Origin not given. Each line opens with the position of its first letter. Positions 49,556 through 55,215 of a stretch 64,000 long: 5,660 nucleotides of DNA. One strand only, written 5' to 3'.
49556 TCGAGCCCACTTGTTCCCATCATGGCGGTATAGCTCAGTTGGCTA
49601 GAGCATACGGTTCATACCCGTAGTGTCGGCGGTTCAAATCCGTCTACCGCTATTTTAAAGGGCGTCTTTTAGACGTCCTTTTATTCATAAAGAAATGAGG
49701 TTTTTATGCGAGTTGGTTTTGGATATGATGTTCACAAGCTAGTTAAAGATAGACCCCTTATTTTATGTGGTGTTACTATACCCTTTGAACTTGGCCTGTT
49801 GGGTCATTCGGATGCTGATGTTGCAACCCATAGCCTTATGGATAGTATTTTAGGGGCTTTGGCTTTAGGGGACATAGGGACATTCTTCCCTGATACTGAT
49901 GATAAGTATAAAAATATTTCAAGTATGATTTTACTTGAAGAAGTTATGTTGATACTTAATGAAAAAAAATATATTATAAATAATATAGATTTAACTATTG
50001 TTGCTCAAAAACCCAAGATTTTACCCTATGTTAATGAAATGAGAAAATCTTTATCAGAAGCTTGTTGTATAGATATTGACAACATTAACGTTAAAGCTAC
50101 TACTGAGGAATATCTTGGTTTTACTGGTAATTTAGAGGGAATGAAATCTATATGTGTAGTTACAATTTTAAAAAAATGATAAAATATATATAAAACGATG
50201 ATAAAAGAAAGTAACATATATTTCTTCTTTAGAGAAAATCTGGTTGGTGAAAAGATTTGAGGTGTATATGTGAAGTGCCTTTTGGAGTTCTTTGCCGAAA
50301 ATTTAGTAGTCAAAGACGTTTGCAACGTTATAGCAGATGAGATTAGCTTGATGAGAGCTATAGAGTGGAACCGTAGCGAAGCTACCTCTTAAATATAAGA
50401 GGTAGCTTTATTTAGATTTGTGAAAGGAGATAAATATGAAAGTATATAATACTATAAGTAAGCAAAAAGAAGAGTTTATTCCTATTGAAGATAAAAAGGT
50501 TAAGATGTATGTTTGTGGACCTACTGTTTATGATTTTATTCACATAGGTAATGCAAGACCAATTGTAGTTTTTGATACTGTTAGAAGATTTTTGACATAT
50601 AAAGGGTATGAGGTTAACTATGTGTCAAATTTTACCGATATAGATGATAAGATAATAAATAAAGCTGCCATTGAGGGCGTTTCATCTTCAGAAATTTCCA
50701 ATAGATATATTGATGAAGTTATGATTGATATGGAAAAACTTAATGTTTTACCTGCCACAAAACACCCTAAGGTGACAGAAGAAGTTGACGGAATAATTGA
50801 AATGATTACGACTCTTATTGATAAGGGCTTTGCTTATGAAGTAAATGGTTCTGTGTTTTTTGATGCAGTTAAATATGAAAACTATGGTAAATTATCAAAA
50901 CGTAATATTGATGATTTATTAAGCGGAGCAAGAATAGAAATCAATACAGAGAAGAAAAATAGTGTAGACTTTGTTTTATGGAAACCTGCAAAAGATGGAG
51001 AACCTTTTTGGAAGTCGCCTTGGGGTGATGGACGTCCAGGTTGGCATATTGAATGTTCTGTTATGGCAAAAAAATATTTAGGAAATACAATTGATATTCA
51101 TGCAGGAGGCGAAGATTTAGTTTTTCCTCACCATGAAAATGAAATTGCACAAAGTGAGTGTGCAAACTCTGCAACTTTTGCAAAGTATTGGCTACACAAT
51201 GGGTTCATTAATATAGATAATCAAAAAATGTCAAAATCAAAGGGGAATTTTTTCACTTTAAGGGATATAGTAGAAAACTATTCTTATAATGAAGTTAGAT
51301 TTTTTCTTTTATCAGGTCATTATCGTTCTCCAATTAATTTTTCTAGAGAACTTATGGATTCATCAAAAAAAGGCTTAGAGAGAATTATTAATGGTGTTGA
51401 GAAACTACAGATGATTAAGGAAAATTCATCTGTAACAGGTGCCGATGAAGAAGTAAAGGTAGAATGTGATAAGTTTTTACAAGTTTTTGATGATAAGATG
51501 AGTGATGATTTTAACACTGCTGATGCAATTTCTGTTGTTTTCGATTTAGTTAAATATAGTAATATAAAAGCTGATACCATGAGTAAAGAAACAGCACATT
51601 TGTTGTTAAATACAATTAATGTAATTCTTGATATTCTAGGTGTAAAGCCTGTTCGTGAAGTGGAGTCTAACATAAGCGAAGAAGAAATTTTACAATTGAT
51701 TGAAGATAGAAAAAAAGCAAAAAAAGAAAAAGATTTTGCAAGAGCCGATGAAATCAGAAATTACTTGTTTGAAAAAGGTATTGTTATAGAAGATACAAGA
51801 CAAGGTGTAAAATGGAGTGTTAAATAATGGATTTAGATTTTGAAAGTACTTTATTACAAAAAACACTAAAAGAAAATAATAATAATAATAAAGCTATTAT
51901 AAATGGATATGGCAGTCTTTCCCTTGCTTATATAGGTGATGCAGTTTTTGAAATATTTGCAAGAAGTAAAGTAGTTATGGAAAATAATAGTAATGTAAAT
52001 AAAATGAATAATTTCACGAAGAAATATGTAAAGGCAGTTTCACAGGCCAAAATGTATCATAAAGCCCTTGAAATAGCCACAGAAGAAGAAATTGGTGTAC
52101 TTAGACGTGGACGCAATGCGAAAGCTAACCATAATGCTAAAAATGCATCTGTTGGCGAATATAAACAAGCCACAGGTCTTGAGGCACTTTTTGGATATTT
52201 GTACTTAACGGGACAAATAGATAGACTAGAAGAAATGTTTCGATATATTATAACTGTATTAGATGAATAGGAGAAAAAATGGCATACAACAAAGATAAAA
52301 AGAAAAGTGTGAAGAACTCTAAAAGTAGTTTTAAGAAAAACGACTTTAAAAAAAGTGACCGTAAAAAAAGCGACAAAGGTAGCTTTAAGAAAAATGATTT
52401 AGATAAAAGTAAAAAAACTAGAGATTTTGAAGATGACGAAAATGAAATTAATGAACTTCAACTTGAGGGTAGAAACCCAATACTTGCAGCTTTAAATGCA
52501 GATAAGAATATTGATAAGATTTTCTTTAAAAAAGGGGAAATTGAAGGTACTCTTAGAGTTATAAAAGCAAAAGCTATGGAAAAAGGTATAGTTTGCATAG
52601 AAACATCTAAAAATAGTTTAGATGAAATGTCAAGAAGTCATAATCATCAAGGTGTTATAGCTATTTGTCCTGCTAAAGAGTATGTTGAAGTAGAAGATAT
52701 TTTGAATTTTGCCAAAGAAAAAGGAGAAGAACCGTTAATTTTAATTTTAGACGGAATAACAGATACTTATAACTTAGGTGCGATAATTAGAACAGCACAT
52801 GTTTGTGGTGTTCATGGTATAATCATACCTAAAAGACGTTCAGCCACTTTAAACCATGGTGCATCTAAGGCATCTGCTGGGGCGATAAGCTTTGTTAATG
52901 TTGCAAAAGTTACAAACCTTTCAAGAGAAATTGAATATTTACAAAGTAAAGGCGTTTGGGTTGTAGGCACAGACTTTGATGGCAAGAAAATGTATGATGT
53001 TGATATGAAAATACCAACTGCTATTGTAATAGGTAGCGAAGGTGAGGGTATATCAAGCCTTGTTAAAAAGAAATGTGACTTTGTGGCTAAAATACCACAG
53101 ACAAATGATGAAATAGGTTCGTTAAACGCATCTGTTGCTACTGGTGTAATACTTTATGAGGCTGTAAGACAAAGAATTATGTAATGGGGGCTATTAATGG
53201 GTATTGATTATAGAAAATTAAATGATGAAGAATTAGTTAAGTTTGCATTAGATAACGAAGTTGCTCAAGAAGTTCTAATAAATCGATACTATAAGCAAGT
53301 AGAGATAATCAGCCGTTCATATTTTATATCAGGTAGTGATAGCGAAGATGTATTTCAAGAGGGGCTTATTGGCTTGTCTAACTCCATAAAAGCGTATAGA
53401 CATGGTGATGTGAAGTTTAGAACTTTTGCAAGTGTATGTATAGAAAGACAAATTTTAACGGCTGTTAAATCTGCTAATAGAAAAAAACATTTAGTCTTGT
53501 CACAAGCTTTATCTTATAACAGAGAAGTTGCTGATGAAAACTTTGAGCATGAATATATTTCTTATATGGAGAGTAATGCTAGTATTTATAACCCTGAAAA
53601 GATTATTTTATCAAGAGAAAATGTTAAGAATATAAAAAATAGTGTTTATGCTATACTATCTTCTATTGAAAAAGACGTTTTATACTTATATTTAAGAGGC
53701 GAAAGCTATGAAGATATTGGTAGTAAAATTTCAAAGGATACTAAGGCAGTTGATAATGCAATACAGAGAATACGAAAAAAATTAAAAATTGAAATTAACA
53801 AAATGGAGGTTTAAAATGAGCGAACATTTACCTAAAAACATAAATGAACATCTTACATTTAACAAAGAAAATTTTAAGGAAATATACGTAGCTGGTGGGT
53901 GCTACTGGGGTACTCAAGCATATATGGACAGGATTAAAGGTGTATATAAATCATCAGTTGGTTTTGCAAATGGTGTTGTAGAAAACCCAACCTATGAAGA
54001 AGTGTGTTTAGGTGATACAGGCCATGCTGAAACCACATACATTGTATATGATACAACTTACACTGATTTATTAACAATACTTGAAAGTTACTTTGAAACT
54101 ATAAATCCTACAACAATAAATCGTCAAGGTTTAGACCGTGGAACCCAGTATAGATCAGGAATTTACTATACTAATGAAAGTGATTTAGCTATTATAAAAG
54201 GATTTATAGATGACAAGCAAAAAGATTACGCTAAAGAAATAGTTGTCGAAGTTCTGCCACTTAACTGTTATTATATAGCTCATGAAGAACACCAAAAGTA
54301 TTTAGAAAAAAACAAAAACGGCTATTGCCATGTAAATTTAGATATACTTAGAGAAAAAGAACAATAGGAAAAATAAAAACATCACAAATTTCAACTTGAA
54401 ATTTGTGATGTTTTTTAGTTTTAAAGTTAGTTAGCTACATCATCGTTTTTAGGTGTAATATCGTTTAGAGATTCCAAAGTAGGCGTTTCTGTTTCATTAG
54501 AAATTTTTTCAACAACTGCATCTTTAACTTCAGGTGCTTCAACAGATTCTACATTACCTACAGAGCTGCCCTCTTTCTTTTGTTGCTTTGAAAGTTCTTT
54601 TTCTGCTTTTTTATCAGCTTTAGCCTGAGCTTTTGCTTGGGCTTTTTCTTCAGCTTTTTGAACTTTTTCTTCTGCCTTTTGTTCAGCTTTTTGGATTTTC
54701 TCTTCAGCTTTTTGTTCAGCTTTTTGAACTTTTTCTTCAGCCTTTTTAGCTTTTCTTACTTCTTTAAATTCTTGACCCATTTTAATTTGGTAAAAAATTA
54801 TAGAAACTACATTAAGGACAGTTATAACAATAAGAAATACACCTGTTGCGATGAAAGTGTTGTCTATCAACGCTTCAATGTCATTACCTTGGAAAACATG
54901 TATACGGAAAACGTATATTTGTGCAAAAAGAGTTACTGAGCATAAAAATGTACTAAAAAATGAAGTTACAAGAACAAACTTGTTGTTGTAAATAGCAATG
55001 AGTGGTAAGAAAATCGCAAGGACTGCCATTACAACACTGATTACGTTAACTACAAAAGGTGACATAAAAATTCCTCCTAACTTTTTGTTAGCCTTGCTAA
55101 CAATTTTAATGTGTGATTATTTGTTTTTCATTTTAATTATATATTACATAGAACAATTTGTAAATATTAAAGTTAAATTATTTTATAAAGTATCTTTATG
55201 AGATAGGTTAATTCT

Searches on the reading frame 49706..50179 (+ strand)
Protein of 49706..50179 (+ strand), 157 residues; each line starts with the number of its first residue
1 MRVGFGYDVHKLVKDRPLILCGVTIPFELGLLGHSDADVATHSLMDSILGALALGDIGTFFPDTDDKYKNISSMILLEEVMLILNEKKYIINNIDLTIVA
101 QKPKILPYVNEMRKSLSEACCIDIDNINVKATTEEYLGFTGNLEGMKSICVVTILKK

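Call 50: search_protein_families(library=pfam, proteins=[window:49706-50179:+], max_evalue=0.00001)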
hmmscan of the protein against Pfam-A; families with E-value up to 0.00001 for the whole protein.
window:49706-50179:+ (157 aa): 1 family
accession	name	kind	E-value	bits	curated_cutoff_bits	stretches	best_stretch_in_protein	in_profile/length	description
PF02542.21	YgbB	-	3.5e-65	219.5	26.7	1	1-154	1-154/155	YgbB family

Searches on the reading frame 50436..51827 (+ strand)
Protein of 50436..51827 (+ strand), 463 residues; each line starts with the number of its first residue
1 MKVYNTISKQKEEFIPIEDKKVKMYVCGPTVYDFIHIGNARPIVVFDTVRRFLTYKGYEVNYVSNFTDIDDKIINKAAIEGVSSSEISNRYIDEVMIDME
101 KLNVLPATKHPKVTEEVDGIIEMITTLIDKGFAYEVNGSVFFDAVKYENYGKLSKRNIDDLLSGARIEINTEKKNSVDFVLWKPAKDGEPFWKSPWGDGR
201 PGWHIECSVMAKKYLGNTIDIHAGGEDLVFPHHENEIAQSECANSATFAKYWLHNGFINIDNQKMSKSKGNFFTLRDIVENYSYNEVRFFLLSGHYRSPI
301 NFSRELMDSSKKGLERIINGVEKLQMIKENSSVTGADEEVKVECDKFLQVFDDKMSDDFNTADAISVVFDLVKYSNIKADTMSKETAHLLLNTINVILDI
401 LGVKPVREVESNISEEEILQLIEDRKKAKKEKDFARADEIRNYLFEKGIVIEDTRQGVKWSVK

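Call 50: search_protein_families(library=pfam, proteins=[window:50436-51827:+], max_evalue=0.00001)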
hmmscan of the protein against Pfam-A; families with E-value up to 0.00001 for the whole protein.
window:50436-51827:+ (463 aa): 5 families
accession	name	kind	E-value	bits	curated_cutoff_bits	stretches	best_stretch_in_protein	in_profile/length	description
PF01406.26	tRNA-synt_1e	-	1e-134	449.1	27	1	15-311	3-300/301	tRNA synthetases class I (C) catalytic domain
PF09334.17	tRNA-synt_1g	-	5.7e-14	52.1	20.1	1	232-294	295-357/391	tRNA synthetases class I (M)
PF09190.17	DALR_2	-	3.5e-12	47.1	22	1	351-403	2-55/57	DALR domain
PF00133.28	tRNA-synt_1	-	1e-08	34.8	22.7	0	243-302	354-413/414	tRNA synthetases class I (I, L, M and V)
PF01921.24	tRNA-synt_1f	-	7.5e-08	32.1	27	0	257-302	274-320/360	tRNA synthetases class I (K)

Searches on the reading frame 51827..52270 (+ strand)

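Call 50: search_protein_families(library=pfam, proteins=[window:51827-52270:+], max_evalue=0.00001)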
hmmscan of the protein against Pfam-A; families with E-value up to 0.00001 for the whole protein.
window:51827-52270:+ (147 aa): 1 family
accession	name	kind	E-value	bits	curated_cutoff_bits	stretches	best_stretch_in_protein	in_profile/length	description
PF00636.31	Ribonuclease_3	-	5.7e-21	75.7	27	1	32-130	2-102/102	Ribonuclease III domain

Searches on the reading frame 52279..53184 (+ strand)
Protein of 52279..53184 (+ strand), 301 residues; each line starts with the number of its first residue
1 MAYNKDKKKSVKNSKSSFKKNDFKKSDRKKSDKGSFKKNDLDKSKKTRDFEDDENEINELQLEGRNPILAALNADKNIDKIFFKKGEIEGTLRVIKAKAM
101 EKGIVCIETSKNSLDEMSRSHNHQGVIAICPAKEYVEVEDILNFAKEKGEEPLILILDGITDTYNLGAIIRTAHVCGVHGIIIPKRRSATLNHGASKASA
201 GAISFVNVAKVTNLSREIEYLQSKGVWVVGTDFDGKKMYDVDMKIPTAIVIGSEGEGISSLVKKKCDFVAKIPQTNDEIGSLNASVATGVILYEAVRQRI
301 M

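Call 50: search_protein_families(library=pfam, proteins=[window:52279-53184:+], max_evalue=0.00001)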
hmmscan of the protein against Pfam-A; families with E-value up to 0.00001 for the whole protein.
window:52279-53184:+ (301 aa): 2 families
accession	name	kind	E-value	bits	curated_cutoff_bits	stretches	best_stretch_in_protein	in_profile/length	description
PF00588.24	SpoU_methylase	-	2.6e-39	135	29.7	1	153-293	2-142/142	SpoU rRNA Methylase family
PF08032.17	SpoU_sub_bind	-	3.4e-18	66.2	22.8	1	62-135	2-75/76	RNA 2'-O ribose methyltransferase substrate binding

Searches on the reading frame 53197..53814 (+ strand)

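Call 50: search_protein_families(library=pfam, proteins=[window:53197-53814:+], max_evalue=0.00001)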
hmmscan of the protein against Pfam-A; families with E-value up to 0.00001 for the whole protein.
window:53197-53814:+ (205 aa): 1 family
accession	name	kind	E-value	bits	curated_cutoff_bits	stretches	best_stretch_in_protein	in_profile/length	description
PF04542.20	Sigma70_r2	-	1.1e-12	47.9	24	1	27-95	1-70/71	Sigma-70 region 2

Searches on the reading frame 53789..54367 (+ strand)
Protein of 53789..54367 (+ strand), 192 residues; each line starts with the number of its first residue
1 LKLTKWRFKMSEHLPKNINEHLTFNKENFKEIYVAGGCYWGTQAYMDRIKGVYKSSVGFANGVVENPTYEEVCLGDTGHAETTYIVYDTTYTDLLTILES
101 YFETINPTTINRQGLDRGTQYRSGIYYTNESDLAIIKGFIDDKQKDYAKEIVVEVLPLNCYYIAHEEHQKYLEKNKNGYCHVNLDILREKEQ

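Call 50: search_protein_families(library=pfam, proteins=[window:53789-54367:+], max_evalue=0.00001)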
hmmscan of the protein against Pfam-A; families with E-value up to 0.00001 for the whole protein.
window:53789-54367:+ (192 aa): 1 family
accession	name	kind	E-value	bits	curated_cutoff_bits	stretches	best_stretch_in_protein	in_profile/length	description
PF01625.27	PMSR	-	2.5e-54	184.1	23.7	1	31-181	1-153/153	Peptide methionine sulfoxide reductase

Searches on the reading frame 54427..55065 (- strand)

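Call 50: search_protein_families(library=pfam, proteins=[window:54427-55065:-], max_evalue=0.00001)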
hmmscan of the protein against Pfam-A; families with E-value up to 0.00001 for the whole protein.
window:54427-55065:- (212 aa): 0 families

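Call 60: search_protein_families(library=pfam, proteins=[window:54427-55065:-], max_evalue=0.01)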
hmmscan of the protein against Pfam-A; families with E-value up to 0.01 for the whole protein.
window:54427-55065:- (212 aa): 3 families
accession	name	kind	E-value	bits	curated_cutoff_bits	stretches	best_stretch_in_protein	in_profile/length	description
PF22251.1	PFF1_TM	-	0.00081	19.4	32.3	1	69-182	90-210/300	Vacuolar membrane protease, transmembrane domain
PF01991.23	vATP-synt_E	-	0.0043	16.9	24.2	1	114-194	4-83/199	ATP synthase (E/31 kDa) subunit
PF24334.1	DUF7502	-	0.0056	16.5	27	1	65-177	146-258/281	Family of unknown function (DUF7502)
